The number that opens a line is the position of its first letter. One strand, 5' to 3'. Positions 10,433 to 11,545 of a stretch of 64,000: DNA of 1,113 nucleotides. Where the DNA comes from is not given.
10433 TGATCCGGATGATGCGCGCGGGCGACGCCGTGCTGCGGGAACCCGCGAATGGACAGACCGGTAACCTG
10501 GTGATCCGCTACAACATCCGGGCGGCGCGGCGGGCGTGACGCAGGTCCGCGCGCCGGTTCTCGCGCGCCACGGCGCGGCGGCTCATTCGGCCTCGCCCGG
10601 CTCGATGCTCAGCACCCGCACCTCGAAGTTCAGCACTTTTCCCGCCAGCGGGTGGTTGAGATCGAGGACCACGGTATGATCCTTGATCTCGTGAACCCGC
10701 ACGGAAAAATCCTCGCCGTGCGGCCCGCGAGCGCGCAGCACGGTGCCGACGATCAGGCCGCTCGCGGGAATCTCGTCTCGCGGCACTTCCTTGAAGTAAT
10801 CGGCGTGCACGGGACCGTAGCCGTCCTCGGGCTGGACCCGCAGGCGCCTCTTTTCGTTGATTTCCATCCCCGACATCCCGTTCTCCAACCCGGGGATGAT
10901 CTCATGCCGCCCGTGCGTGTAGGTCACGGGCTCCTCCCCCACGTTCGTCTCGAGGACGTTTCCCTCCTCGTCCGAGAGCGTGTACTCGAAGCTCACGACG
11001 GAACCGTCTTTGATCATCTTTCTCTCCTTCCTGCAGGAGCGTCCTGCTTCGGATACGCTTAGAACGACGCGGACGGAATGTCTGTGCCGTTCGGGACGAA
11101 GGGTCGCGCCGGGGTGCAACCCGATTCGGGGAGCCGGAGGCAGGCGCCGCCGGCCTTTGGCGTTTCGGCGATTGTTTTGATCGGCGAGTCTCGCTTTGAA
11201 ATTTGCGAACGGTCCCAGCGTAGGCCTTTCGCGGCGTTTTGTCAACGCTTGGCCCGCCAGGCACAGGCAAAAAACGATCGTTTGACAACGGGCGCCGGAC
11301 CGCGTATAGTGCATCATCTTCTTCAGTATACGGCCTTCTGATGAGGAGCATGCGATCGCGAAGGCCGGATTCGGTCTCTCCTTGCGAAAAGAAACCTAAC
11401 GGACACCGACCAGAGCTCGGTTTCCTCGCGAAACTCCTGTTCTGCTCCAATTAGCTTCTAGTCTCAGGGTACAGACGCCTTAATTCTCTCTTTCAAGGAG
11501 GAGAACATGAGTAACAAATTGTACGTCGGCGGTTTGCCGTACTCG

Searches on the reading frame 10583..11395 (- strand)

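Call 45: search_protein_families(library=pfam, proteins=[window:10583-11395:-], max_evalue=0.0001)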
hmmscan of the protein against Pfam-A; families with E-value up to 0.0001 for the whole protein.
window:10583-11395:- (270 aa): 1 family
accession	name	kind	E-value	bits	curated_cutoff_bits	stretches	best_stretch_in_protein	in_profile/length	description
PF00254.34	FKBP_C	-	1.3e-13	51.5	21.1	1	127-198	4-76/94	FKBP-type peptidyl-prolyl cis-trans isomerase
